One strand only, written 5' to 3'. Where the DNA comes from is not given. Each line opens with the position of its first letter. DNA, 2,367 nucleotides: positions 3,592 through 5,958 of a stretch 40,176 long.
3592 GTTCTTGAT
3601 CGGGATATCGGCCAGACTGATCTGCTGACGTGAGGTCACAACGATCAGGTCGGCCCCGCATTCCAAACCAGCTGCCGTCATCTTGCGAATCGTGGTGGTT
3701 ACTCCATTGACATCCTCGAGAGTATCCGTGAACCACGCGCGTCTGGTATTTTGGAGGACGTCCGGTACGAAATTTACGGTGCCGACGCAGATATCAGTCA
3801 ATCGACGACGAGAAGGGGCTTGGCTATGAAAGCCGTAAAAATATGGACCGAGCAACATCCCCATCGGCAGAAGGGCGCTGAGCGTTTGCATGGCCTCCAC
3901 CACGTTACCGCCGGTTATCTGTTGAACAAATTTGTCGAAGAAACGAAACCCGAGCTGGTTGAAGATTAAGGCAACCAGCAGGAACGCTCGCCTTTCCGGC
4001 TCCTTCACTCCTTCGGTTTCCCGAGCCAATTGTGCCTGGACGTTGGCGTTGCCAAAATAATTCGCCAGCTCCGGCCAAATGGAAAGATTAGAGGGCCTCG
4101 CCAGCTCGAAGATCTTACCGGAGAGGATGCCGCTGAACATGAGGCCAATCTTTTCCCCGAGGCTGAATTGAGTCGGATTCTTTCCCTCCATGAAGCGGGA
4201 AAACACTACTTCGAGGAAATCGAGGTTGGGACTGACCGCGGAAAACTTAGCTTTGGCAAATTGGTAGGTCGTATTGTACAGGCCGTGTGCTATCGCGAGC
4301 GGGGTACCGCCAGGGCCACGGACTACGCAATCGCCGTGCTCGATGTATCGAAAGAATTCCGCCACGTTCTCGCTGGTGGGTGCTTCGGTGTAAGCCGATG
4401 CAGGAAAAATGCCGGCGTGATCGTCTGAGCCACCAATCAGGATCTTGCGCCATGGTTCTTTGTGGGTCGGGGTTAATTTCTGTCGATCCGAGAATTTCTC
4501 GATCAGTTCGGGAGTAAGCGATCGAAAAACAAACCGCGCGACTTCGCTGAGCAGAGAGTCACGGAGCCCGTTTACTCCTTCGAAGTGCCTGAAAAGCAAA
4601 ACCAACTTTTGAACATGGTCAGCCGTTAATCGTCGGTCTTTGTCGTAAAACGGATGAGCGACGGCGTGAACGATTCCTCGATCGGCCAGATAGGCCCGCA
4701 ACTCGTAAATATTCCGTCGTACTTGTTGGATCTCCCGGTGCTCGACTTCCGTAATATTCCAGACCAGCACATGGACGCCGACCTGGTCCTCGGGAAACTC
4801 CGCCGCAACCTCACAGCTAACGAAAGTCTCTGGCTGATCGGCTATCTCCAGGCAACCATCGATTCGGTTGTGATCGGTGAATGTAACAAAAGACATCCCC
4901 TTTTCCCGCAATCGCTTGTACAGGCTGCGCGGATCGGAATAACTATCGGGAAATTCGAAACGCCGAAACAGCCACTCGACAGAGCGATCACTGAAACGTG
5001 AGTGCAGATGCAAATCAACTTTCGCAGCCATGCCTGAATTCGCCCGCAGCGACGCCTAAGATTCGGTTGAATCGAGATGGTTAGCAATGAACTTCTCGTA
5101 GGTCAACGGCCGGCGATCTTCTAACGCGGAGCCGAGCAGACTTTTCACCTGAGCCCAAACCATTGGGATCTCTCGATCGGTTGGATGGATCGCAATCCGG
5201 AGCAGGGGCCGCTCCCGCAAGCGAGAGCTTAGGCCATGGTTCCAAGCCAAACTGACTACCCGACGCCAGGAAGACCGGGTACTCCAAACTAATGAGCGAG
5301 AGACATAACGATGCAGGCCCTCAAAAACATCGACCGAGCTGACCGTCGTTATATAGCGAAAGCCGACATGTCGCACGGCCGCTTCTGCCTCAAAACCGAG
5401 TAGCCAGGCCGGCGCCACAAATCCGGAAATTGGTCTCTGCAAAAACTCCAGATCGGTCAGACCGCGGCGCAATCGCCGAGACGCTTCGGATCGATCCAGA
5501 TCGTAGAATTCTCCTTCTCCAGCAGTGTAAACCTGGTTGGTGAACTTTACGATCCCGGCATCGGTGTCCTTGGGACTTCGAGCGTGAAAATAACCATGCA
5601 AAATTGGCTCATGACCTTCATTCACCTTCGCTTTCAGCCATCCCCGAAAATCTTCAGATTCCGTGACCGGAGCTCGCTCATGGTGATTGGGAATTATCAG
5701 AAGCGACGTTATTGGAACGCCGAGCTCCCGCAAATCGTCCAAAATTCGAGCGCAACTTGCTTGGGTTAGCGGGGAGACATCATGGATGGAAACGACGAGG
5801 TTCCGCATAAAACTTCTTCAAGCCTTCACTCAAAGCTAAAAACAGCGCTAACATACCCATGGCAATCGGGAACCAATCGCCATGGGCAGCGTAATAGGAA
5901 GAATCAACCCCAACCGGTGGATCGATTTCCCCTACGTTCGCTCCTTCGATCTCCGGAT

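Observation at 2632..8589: Translationally coupled envelope operon: DUF4105 (Lnb-like) > Lnt-like > DUF2334 > PHP::GT4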

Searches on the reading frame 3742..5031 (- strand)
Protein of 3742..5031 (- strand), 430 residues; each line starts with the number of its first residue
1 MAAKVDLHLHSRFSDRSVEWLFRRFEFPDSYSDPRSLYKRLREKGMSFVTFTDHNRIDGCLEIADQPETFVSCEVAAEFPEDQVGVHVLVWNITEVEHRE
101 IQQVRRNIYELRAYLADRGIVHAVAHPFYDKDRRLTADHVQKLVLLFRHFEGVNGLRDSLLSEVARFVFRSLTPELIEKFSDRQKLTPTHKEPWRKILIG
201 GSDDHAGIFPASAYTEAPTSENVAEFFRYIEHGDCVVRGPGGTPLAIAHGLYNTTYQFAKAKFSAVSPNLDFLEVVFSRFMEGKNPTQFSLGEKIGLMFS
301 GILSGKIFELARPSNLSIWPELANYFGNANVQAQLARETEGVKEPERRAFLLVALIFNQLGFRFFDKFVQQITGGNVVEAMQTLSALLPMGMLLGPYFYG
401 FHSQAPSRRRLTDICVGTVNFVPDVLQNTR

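Call 42: find_homologous_proteins(query=window:3742-5031:-, max_evalue=0.001)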
Query window:3742-5031:- (430 aa): 596 proteins with E <= 0.001 among 6508 candidates; the best 120 are listed.
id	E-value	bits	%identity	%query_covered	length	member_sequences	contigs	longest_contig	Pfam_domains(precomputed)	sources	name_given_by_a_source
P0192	7.4e-258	873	88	100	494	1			-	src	-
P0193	6.4e-239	811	81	100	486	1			-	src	-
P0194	9.8e-237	804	79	100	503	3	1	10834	-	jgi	jgi:hypothetical protein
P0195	4.5e-230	782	77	100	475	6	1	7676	-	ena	-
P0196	7.6e-227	771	74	100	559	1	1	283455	-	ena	-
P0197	3.8e-224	762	74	100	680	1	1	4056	PF00534.27,PF13579.13,PF13439.13,PF13692.13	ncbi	ncbi:MAG TPA: glycosyltransferase, partial [Chthoniobacterales bacterium]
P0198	8.3e-224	761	75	100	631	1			PF13579.13,PF13439.13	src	-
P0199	3.4e-220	749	73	100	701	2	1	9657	PF00534.27,PF13579.13,PF13439.13,PF13692.13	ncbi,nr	ncbi:MAG: glycosyltransferase, partial [Verrucomicrobia bacterium]|nr:glycosyltransferase [Verrucomi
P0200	4.9e-197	673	73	90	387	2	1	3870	-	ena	-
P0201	9.2e-191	652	72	93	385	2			-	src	-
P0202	2.5e-189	648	79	81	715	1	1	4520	PF00534.27,PF13579.13,PF13524.13,PF13439.13,PF20706.4,PF13692.13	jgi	jgi:glycosyltransferase involved in cell wall biosynthesis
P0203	3.5e-186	637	95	49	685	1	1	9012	PF00534.27,PF13579.13,PF13524.13,PF13439.13,PF20706.4,PF13692.13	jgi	jgi:glycosyltransferase involved in cell wall biosynthesis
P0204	3.9e-185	634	88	72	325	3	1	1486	-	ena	-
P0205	1.1e-168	579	75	78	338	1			-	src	-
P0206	1.5e-159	549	54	100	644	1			PF13579.13,PF13439.13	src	-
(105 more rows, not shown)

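Call 63: search_protein_families(library=pfam, proteins=[window:3742-5031:-], max_evalue=1)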
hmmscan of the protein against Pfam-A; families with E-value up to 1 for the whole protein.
window:3742-5031:- (430 aa): 1 family
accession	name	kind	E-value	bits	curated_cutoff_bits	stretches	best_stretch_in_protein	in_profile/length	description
PF02811.25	PHP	-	0.0024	18.7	26.4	1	26-63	9-46/164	PHP domain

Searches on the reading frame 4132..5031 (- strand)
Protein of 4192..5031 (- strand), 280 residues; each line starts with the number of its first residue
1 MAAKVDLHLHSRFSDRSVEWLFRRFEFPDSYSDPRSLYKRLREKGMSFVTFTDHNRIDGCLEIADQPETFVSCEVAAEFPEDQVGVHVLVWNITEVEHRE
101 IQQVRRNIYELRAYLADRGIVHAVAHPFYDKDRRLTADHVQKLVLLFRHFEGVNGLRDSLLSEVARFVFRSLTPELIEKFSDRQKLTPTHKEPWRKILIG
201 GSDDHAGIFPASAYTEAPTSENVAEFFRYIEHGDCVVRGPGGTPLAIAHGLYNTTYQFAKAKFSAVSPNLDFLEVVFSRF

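Call 62: search_solved_structures(query=window:4192-5031:-, max_evalue=10, show_alignments=2)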
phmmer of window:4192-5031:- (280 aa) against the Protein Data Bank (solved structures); distinct sequences matched with E-value up to 10: 3.
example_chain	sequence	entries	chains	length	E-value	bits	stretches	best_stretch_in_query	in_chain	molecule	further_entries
3iv6_A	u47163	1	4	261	0.29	13.4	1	34-138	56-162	Putative Zn-dependent Alcohol Dehydrogenase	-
6op8_A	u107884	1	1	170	1.6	11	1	225-270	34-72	Ubiquitin-conjugating enzyme E2-18 kDa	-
8vzd_A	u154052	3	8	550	2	10.7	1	192-252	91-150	2-Hydroxyacyl-CoA Lyase/Synthase TbHACS | Oxalyl-CoA decarboxylase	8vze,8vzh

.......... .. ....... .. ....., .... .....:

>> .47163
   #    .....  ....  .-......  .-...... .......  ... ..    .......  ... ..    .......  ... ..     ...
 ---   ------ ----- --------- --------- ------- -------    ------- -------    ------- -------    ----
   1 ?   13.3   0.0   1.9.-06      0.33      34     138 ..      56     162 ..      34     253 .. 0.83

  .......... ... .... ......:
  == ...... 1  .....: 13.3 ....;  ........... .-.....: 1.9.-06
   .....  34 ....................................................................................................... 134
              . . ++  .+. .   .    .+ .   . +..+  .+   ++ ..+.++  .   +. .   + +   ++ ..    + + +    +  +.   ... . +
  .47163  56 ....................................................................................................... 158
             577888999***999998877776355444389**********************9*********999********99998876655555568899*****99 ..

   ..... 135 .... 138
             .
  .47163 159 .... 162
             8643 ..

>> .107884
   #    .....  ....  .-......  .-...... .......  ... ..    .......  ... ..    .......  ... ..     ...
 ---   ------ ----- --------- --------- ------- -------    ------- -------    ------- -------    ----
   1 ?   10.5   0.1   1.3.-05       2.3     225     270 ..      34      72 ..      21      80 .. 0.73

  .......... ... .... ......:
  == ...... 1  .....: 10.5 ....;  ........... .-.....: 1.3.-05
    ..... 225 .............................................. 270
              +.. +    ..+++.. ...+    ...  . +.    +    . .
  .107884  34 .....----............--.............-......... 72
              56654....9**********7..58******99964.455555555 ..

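Call 66: search_solved_structures(query=A6, max_evalue=10, show_alignments=2)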
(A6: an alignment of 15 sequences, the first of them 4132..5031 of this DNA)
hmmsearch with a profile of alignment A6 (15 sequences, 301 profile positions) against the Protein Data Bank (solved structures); distinct sequences matched with E-value up to 10: 1.
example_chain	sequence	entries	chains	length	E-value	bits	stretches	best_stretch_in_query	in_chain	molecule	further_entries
3e0f_A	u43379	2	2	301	0.27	13.5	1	26-94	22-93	Putative Metal-dependent Phosphoesterase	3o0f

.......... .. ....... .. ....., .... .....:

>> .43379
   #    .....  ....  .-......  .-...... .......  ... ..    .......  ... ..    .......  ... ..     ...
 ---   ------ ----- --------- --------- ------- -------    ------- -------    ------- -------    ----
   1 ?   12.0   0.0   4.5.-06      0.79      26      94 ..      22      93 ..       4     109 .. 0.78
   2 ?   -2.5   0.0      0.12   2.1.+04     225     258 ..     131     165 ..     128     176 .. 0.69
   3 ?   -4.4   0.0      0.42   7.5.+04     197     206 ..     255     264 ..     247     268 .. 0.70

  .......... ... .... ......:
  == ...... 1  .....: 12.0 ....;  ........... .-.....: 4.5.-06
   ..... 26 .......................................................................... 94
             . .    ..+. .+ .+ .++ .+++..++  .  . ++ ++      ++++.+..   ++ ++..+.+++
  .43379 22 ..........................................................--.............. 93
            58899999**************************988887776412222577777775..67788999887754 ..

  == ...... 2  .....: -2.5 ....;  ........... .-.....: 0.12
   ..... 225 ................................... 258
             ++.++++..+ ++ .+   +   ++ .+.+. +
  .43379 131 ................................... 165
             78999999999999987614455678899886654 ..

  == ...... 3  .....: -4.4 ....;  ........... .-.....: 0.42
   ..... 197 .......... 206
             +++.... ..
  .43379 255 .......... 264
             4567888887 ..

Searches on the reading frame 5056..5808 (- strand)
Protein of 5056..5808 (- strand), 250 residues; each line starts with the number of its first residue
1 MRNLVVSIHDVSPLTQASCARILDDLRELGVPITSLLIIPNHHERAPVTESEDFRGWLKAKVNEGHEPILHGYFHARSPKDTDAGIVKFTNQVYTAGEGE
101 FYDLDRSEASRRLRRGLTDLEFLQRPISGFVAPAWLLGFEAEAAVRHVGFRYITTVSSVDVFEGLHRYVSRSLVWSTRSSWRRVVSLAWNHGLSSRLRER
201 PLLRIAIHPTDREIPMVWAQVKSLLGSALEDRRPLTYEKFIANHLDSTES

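Call 3: search_protein_families(library=pfam, proteins=[window:5056-5808:-], max_evalue=0.01)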
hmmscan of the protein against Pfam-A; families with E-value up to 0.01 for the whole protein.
window:5056-5808:- (250 aa): 1 family
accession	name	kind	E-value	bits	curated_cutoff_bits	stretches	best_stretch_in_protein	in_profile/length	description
PF10096.14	DUF2334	-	1.3e-21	77.5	26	1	4-163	2-153/203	Uncharacterized protein conserved in bacteria (DUF2334)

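Call 10: search_protein_families(library=ncbifam, proteins=[window:5056-5808:-], max_evalue=0.01)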
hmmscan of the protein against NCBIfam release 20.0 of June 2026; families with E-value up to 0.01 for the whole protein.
window:5056-5808:- (250 aa): 1 family
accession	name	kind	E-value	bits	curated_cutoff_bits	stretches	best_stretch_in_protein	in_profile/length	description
NF053788.1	GlcNAc_PG_deac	equivalog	2.4e-54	184.3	280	1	3-241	2-240/241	N-acetylglucosaminyl phosphatidylglycerol deacetylase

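Call 50: find_related_loci(query=A5, collection=metagenome_contigs, flank=8000)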
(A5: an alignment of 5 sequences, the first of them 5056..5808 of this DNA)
Query A5 (250 aa) in metagenome_contigs; peptide patterns used: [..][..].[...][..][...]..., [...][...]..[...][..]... (x = any residue, [..] = any of these).
600 stretches matched a pattern (row limit reached: there are more); 527 encode a relative of the query (tblastn E <= 1e-3); the best 80 are kept; 80 distinct loci.
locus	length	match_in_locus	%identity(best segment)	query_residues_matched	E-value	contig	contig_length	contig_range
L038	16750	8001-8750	94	1-250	6e-160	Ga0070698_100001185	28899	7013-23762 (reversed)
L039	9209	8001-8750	93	1-250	6e-159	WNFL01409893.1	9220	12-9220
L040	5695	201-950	94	1-250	4e-160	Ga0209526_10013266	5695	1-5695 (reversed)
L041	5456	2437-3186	93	1-250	3e-160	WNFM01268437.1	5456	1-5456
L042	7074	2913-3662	93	1-250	1e-158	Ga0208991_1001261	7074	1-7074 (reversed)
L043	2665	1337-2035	87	1-250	3e-152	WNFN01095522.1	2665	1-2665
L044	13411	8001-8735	70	1-245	2e-118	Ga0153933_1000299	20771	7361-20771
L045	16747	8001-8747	67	1-249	4e-116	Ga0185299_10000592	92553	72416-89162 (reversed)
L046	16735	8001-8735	69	1-245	6e-116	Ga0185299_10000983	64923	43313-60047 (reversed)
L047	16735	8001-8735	69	1-245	7e-116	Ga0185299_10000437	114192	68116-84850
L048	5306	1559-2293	69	1-245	2e-115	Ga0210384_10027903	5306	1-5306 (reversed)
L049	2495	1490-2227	67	1-246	7e-118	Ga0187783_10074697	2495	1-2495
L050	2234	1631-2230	68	1-200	2e-96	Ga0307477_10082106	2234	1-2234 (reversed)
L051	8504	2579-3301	58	1-241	7e-88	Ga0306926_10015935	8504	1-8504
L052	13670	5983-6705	56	1-241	1e-87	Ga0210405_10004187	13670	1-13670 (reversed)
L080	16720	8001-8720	46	3-242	4e-68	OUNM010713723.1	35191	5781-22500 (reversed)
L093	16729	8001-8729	44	2-244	2e-62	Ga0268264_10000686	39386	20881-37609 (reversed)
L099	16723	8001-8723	42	4-244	7e-61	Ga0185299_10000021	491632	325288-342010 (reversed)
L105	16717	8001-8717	44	4-242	4e-60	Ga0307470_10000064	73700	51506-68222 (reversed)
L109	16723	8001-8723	40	4-244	3e-59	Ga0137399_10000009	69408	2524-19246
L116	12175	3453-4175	40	4-244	7e-59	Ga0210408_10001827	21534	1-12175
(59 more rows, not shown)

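Call 63: search_protein_families(library=pfam, proteins=[L099:8745-10040:+, L080:8757-10050:+], max_evalue=1)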
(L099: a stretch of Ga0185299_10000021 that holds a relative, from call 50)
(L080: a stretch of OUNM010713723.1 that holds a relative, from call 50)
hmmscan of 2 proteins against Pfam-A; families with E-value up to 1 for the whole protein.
L099:8745-10040:+ (432 aa): 2 families
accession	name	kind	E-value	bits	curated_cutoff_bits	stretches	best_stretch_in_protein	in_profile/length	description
PF13263.12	PHP_C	-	0.00016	21.6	21.3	1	195-236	14-56/56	PHP-associated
PF09742.14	Dymeclin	-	0.15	10.8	28.6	1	316-379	28-90/673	Dyggve-Melchior-Clausen syndrome protein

L080:8757-10050:+ (431 aa): 2 families
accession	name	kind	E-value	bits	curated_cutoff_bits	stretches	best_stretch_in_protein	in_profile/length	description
PF13263.12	PHP_C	-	0.0072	16.3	21.3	1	205-245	15-56/56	PHP-associated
PF02811.25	PHP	-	0.025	15.3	26.4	1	16-73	1-46/164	PHP domain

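Call 79: search_protein_families(library=pfam, proteins=[L099:2739-4766:+, L099:4778-5536:-, L099:5651-6685:-, L099:6625-7293:-, L099:7444-7890:+, L099:11157-12203:-, L099:12104-14191:+, L093:3126-4175:-, L093:11230-12216:-, L093:13285-14448:+], max_evalue=0.0001)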
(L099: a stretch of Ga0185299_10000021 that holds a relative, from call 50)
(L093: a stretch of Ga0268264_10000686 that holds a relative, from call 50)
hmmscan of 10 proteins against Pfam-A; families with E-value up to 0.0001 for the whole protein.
L099:2739-4766:+ (675 aa): 8 families
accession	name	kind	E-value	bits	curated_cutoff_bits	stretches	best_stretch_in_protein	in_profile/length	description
PF07719.23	TPR_2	-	7.5e-14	51.1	27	0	569-599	2-32/34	Tetratricopeptide repeat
PF13428.12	TPR_14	-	1.6e-07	31.8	23.5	0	279-314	6-41/44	Tetratricopeptide repeat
PF13424.12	TPR_12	-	3.6e-07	30.7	30.1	0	534-597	10-74/77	Tetratricopeptide repeat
PF13414.12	TPR_11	-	6e-07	29.5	26.8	0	286-318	6-38/42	TPR repeat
PF17680.6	FlgO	-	5.5e-06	26.7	22.6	1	119-211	18-113/130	FlgO protein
PF23914.1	TPR_CcmH_CycH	-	7.5e-06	26.3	42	0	332-411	65-146/158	Cytochrome c-type biogenesis protein H TPR domain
PF13181.12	TPR_8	-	1.6e-05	25.1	25.7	0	280-306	7-33/34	Tetratricopeptide repeat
PF13431.12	TPR_17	-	2.3e-05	24.7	24.4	0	296-312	1-17/34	Tetratricopeptide repeat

L099:4778-5536:- (252 aa): 4 families
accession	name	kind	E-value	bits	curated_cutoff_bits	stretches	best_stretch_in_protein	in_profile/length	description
PF13561.12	adh_short_C2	-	8.6e-69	232.1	27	1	17-250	1-235/236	Enoyl-(Acyl carrier protein) reductase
PF00106.31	adh_short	-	1.4e-65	220.9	26.6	1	12-204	2-193/195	short chain dehydrogenase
PF08659.16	KR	-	6.6e-22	78.7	22.6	1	14-188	4-173/180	KR domain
PF01370.27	Epimerase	-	2.4e-05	24.3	20.9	1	14-147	2-115/240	NAD dependent epimerase/dehydratase family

L099:5651-6685:- (344 aa): 1 family
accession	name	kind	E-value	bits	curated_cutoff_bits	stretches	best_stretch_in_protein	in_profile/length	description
PF13177.12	DNA_pol3_delta2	-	1.4e-33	116.6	27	1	27-172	3-158/161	DNA polymerase III, delta subunit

L099:6625-7293:- (222 aa): 5 families
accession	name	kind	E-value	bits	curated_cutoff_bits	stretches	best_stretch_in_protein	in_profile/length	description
PF02223.23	Thymidylate_kin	-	5.5e-50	170.1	27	1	9-199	1-185/185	Thymidylate kinase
PF13191.12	AAA_16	-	4e-07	31.1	32.6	1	11-206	31-158/167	AAA ATPase domain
PF13521.12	AAA_28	-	4.1e-07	30.8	27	1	7-175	2-149/164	AAA domain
PF13401.12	AAA_22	-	1.9e-05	25.4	27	0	6-85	7-77/130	AAA domain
PF01712.25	dNK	-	9.9e-05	22.6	27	0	7-198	1-193/203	Deoxynucleoside kinase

L099:7444-7890:+ (148 aa): 1 family
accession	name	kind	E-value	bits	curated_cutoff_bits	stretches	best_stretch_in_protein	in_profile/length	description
PF01878.24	EVE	-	1.6e-41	142.2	23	1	7-146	2-145/145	EVE domain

L099:11157-12203:- (348 aa): 1 family
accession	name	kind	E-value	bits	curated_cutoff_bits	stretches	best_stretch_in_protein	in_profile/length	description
PF24400.1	DUF7544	-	2.3e-27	96.5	27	1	50-307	7-248/302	Family of unknown function (DUF7544)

L099:12104-14191:+ (695 aa): 3 families
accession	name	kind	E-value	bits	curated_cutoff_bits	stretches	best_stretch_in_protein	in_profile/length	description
PF00128.31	Alpha-amylase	-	9.9e-17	61.7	22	1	157-271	5-98/446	Alpha amylase, catalytic domain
PF11941.14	DUF3459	-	1e-11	45.5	22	1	570-665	2-78/90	Domain of unknown function (DUF3459)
PF02922.24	CBM_48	-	8.1e-07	29.7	22.4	1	63-132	2-72/83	Carbohydrate-binding module 48 (Isoamylase N-terminal domain)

L093:3126-4175:- (349 aa): 2 families
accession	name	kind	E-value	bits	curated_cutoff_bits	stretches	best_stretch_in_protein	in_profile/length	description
PF10672.15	Methyltrans_SAM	-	3.8e-27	95.7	27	1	111-306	57-245/286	S-adenosylmethionine-dependent methyltransferase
PF03602.21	Cons_hypoth95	-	9.1e-05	22.6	24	0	174-264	38-124/182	Conserved hypothetical protein 95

L093:11230-12216:- (328 aa): 3 families
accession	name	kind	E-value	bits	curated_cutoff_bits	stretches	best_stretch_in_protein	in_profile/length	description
PF13899.12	Thioredoxin_7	-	2.6e-13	50.3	27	1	208-300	2-82/83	Thioredoxin-like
PF13098.12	Thioredoxin_2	-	9.4e-10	39.2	27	1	222-314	4-96/104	Thioredoxin-like domain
PF03190.21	Thioredox_DsbH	-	3.4e-05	24.3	27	1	208-269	22-82/163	Protein of unknown function, DUF255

L093:13285-14448:+ (387 aa): 1 family
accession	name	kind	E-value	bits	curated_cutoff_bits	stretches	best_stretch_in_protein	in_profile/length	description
PF01156.24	IU_nuc_hydro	-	9.8e-07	29.2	34.2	1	60-223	11-185/297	Inosine-uridine preferring nucleoside hydrolase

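Call 81: search_solved_structures(query=A5, max_evalue=1, show_alignments=1)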
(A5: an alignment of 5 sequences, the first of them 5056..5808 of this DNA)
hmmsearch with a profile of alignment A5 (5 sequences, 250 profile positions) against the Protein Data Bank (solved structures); distinct sequences matched with E-value up to 1: 1.
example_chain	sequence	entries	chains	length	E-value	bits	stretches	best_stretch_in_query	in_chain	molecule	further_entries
4wpg_A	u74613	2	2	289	0.3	13.7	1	34-136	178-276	dTDP-4-dehydrorhamnose reductase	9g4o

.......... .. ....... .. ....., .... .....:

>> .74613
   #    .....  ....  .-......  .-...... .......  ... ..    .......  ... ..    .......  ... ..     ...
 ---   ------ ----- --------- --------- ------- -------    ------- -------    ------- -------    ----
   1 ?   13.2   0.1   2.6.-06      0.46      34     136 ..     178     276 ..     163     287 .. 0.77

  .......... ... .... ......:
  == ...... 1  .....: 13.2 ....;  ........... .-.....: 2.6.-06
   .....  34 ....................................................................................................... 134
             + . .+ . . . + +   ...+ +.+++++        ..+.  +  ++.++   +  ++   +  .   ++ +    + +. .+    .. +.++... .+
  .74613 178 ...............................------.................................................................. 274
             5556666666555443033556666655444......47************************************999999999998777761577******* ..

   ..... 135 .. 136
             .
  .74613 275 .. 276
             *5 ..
